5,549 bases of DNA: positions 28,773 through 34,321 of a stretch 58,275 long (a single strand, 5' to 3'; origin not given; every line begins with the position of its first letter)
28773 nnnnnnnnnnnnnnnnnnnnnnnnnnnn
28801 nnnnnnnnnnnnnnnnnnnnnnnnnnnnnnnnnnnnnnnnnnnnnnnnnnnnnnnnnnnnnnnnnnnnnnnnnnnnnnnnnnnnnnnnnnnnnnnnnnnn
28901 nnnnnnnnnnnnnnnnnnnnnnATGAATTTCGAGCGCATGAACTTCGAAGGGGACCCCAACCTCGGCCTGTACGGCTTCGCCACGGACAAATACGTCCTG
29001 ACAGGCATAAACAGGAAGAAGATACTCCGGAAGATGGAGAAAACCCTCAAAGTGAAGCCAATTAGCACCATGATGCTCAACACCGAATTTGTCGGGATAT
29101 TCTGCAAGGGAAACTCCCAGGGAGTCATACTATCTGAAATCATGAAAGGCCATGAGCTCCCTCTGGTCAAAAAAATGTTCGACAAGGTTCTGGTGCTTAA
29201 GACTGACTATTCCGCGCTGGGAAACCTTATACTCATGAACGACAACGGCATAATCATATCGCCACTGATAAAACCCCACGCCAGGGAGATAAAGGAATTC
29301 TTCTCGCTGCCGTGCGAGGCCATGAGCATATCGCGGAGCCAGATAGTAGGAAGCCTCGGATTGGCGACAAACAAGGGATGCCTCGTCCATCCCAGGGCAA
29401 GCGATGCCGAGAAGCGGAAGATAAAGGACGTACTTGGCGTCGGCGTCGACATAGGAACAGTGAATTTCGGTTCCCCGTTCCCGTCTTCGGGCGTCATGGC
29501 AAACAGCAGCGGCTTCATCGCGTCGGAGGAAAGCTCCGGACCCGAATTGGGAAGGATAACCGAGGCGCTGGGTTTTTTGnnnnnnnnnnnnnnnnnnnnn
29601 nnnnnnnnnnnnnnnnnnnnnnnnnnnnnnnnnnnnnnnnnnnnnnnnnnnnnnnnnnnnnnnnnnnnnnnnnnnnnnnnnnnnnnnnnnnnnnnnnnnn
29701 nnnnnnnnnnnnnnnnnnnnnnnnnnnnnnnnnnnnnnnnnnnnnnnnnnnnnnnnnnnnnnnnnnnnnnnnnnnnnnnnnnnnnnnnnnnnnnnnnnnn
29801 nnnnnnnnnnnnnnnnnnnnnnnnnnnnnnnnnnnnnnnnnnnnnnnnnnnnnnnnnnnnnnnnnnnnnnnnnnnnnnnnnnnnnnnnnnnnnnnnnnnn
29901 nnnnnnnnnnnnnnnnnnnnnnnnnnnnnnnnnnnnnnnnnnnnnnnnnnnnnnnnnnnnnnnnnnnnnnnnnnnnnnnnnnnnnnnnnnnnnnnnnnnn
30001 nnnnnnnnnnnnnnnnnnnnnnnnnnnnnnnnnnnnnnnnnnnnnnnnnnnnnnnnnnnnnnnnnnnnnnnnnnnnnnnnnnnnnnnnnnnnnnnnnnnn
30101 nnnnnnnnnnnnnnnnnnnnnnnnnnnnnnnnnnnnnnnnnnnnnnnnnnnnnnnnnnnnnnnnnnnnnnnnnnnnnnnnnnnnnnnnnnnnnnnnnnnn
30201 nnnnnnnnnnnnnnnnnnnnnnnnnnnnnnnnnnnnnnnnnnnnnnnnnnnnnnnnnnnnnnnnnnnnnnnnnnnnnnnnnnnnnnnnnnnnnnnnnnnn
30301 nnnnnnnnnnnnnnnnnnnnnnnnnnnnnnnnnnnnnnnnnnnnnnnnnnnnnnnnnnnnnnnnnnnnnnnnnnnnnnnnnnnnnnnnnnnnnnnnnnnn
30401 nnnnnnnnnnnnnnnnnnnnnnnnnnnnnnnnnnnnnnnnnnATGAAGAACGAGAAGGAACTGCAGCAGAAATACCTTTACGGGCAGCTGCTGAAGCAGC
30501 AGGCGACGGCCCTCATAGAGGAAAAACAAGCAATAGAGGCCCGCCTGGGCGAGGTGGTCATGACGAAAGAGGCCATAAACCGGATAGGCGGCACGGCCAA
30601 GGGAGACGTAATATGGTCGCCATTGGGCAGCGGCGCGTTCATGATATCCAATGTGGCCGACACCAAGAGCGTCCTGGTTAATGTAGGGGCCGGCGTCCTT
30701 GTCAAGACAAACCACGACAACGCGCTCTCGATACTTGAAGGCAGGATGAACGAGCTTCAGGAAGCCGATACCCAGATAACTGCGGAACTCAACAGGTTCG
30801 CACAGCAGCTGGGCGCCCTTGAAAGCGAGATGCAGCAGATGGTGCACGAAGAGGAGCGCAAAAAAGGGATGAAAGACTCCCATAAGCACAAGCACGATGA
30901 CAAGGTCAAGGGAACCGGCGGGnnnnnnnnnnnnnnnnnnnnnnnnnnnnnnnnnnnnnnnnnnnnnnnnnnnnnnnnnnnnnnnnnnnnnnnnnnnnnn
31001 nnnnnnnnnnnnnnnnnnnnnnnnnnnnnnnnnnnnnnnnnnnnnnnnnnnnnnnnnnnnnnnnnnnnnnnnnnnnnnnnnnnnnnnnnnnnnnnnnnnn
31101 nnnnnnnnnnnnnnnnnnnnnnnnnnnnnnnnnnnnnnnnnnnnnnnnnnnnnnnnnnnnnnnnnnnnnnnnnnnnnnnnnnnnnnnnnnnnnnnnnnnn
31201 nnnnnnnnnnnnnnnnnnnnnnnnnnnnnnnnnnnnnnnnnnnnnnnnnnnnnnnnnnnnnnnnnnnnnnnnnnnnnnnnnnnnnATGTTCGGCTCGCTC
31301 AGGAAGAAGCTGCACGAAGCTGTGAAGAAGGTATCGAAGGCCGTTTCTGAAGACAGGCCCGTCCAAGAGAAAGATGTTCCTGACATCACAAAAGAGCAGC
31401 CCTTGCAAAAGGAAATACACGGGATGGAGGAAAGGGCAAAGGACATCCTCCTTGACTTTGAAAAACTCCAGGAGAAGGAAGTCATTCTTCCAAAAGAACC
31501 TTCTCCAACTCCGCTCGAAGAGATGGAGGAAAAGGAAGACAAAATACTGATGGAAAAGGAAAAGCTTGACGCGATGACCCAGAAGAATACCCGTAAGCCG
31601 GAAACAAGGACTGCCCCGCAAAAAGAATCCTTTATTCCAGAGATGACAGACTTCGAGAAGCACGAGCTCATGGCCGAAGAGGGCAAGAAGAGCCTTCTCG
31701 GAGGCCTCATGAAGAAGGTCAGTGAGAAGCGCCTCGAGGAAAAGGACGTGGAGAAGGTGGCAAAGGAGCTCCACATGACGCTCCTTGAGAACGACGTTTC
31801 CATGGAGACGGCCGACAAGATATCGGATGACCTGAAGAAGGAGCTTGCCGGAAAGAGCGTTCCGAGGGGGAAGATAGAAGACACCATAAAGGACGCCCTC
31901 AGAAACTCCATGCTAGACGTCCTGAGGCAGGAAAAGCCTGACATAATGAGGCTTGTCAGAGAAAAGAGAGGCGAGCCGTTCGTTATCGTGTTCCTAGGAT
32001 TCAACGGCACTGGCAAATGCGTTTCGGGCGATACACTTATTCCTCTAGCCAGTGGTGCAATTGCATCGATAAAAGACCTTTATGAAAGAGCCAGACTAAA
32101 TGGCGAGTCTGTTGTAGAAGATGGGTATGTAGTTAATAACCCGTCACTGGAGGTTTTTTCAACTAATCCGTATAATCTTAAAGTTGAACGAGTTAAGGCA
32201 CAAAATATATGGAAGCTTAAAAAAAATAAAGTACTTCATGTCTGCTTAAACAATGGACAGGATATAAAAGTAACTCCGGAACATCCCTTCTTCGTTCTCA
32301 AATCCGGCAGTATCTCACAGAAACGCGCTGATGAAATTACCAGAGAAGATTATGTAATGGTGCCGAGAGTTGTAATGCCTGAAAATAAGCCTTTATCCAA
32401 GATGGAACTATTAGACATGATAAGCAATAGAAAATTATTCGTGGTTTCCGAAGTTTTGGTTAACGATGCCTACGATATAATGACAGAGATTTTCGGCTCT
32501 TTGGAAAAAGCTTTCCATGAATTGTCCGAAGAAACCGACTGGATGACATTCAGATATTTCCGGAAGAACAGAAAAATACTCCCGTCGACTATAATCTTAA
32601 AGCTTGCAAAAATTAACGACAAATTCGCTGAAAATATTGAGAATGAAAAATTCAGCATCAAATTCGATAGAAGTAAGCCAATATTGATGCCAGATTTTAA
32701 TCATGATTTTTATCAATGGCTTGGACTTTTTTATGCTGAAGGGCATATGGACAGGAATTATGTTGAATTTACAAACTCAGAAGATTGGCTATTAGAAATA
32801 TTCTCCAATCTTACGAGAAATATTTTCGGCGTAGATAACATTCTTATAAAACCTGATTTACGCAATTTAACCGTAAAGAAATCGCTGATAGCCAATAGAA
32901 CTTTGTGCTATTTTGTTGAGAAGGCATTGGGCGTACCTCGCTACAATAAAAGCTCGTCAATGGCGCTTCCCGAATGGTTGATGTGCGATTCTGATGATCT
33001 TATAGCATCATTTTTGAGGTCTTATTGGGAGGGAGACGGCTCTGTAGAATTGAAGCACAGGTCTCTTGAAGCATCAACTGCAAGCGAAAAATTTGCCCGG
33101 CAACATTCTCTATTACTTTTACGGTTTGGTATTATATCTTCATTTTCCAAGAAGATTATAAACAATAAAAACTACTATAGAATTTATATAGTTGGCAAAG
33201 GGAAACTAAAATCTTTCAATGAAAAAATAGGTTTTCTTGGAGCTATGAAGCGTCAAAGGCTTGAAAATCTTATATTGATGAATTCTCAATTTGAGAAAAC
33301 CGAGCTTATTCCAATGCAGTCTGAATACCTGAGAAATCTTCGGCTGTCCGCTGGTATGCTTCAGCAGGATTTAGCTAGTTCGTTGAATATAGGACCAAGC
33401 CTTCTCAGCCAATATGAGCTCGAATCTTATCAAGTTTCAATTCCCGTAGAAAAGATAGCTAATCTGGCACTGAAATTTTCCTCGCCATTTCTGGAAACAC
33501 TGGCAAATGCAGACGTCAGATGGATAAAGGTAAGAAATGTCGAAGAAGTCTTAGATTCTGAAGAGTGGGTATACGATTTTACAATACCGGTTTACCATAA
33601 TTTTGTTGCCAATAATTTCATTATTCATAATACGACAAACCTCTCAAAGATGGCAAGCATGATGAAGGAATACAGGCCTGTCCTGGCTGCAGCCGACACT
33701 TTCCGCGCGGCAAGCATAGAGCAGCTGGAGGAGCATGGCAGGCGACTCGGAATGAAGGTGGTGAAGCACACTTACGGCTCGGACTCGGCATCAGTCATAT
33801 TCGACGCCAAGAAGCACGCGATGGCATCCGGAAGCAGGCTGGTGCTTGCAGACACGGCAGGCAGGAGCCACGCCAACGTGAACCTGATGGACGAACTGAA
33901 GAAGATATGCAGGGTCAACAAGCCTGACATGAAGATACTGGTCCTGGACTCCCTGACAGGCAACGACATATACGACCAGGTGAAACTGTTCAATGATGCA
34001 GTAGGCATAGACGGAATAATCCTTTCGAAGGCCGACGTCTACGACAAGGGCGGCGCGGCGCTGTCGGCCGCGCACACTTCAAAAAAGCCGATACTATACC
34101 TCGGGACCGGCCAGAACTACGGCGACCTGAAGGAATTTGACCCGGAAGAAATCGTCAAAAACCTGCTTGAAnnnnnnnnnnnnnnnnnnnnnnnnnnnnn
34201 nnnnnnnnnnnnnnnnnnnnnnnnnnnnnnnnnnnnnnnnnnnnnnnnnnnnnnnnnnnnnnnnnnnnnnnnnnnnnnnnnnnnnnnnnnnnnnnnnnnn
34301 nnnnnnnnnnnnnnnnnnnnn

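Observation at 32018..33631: Large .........+HTH intein inserted in the P-loop of the SRP receptor FtsY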

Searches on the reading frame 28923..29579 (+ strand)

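Call 21: search_protein_families(library=pfam, proteins=[window:28923-29579:+], max_evalue=0.001)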
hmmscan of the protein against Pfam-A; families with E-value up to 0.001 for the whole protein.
window:28923-29579:+ (219 aa): 1 family
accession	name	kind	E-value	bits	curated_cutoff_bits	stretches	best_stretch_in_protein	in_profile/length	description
PF01912.23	eIF-6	-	5e-53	179.9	25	1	5-197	1-196/197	eIF-6 family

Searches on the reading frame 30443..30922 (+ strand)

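Call 21: search_protein_families(library=pfam, proteins=[window:30443-30922:+], max_evalue=0.001)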
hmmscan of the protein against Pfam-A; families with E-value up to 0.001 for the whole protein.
window:30443-30922:+ (160 aa): 2 families
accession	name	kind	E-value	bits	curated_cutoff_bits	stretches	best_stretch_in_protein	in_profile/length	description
PF02996.22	Prefoldin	-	1.3e-17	64.3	23.2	1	17-134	1-118/120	Prefoldin subunit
PF01920.25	Prefoldin_2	-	2.5e-06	27.8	27.6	1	68-136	38-105/106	Prefoldin subunit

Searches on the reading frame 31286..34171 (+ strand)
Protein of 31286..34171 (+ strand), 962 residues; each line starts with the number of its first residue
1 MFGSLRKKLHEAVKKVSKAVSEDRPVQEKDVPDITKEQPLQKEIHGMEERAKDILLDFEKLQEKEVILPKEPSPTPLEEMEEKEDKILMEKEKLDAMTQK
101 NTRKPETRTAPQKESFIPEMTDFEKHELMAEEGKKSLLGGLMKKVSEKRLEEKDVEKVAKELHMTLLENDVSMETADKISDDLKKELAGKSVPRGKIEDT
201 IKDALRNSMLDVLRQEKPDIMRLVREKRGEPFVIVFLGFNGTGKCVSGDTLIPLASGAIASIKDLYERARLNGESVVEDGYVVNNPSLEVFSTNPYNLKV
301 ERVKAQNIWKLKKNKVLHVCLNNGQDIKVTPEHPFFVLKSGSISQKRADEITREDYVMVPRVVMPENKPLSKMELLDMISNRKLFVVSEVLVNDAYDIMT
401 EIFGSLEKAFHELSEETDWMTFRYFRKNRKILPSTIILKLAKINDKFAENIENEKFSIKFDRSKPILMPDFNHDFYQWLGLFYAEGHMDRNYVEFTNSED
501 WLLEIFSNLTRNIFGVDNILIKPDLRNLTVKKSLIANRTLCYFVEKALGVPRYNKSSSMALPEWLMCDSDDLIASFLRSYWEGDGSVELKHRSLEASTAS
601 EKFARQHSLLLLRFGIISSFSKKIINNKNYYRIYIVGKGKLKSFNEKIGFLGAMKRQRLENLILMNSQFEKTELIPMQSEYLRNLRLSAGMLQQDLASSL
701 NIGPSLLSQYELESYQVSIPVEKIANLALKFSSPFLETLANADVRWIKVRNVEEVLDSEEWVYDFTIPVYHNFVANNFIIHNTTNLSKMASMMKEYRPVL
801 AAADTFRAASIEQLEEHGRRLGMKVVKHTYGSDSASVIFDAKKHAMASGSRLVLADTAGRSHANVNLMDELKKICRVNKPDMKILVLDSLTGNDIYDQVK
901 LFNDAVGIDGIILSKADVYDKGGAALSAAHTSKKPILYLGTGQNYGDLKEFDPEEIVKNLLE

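Call 4: search_protein_families(library=pfam, proteins=[window:31286-34171:+], max_evalue=0.1)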
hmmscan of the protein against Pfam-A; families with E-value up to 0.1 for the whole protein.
window:31286-34171:+ (962 aa): 8 families
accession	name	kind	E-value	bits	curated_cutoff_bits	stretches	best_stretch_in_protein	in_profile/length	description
PF00448.28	SRP54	-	1.2e-56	191.9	22.7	1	783-961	15-195/196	SRP54-type protein, GTPase domain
PF14890.11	Intein_splicing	-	1.3e-27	97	35.8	1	253-782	2-155/155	Intein splicing domain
PF14528.11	LAGLIDADG_3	-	3.8e-21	75.6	22.5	1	572-649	2-82/82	LAGLIDADG-like domain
PF02881.24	SRP54_N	-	9.5e-10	39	22.4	1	138-205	5-75/75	SRP54-type protein, helical bundle domain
PF01381.28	HTH_3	-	0.00026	21.4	23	1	682-718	1-37/55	Helix-turn-helix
PF12844.13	HTH_19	-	0.00079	19.7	30.2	1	682-717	4-38/64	Helix-turn-helix domain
PF13560.12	HTH_31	-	0.0092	16.7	27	1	680-714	4-38/64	Helix-turn-helix domain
PF24655.1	DUF7645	-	0.027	14.9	27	1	129-166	5-42/62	Domain of unknown function (DUF7645)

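Call 5: search_protein_families(library=ncbifam, proteins=[window:31286-34171:+], max_evalue=0.1)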
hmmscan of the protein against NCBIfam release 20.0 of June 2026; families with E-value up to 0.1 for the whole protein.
window:31286-34171:+ (962 aa): 28 families (the best 25 are shown)
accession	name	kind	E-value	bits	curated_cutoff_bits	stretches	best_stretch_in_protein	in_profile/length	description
TIGR00064.1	ftsY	equivalog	1.7e-79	267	260.7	2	783-961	93-279/279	signal recognition particle-docking protein FtsY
TIGR00959.1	ffh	equivalog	1.5e-51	175.6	473.2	2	783-961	113-294/428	signal recognition particle protein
NF011418.0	PRK14845.1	equivalog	2.3e-45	154.8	756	2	233-716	12-360/1049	translation initiation factor IF-2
TIGR01425.1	SRP54_euk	equivalog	9e-38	130.2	576.25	2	782-961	113-294/428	signal recognition particle protein SRP54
NF003157.0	PRK04132.1-2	equivalog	1.2e-35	122.7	1103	3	448-683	143-374/864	replication factor C small subunit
NF005852.0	PRK07773.1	equivalog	7e-34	117.2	780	2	556-784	595-828/886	replicative DNA helicase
NF011287.0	PRK14698.1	equivalog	5.7e-30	104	1238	2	454-643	369-556/1017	V-type ATP synthase subunit A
NF003159.0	PRK04132.1-4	equivalog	3.5e-25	88.2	999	3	475-664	180-346/852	replication factor C small subunit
NF011491.0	PRK14898.1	equivalog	3.7e-23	81.5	783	1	298-787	133-548/860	DNA-directed RNA polymerase subunit A''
NF038098.1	GyrA_w_intein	exception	4.8e-21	74.4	1850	2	479-791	243-547/1232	intein-containing DNA gyrase subunit A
NF011303.0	PRK14715.1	equivalog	3e-15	54.4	1585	1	260-640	914-1284/1627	DNA-directed DNA polymerase II large subunit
TIGR01445.1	intein_Nterm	domain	1.7e-14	54.6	24.5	1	245-337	1-83/83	intein N-terminal splicing region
NF045703.1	rSAM_Tes_intein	exception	3.3e-13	48.4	1700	1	285-661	201-556/1040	tetraether lipid synthase Tes, intein-containing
NF006207.0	PRK08332.1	equivalog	2.1e-12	45.1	2400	2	243-358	300-426/1684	vitamin B12-dependent ribonucleotide reductase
NF009367.0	PRK12724.1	equivalog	1.8e-09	37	718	1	797-944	254-397/433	flagellar biosynthesis regulator FlhF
TIGR01443.1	intein_Cterm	domain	0.0013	18.9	15.6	1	761-783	1-24/24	intein C-terminal splicing region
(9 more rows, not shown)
